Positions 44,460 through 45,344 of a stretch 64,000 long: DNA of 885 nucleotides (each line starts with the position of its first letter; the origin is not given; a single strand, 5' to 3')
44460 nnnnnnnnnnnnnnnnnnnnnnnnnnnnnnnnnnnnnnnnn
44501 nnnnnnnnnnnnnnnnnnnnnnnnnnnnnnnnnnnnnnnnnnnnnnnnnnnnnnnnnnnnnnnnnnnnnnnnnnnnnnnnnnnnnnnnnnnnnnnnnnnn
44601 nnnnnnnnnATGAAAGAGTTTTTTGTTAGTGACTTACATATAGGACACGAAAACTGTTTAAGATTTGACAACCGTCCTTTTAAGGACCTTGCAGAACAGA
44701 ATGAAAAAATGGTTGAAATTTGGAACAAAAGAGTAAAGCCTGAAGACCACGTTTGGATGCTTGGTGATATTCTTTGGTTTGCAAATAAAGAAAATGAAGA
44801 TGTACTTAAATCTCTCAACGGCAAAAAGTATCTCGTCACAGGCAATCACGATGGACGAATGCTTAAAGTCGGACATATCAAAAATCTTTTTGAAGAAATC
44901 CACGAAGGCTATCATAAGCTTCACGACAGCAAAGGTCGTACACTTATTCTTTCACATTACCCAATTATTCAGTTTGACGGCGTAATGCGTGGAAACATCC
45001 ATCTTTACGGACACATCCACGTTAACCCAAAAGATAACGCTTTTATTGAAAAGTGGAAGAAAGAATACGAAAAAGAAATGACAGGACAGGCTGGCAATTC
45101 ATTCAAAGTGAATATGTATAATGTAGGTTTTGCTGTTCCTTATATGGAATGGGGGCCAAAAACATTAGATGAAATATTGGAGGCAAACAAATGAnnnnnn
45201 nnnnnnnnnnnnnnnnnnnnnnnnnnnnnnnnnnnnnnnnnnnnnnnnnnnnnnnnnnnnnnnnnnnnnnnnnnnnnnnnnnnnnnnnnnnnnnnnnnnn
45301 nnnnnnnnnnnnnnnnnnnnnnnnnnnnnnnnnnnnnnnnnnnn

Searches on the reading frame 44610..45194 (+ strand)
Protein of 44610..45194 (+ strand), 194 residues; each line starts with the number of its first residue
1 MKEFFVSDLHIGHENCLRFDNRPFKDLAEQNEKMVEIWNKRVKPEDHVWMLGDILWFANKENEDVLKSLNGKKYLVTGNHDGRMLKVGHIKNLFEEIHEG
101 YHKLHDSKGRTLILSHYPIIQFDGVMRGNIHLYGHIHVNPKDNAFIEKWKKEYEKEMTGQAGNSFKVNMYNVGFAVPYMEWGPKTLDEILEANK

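Call 28: search_protein_families(library=pfam, proteins=[window:44610-45194:+], max_evalue=0.001)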
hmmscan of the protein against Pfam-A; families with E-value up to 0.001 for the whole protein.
window:44610-45194:+ (194 aa): 1 family
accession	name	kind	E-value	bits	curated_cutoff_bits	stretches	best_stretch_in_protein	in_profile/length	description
PF12850.12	Metallophos_2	-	2.5e-07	31.3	27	1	1-139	1-119/154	Calcineurin-like phosphoesterase superfamily domain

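Call 61: search_protein_families(library=ncbifam, proteins=[window:44610-45194:+], max_evalue=0.001)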
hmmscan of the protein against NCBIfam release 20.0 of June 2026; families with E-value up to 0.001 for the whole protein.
window:44610-45194:+ (194 aa): 1 family
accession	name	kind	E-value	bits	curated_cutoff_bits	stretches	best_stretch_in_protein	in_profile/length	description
TIGR04123.1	P_estr_lig_assc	hypoth_equivalog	0.0002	20.9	150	1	4-137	24-151/207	ligase-associated DNA damage response endonuclease PdeM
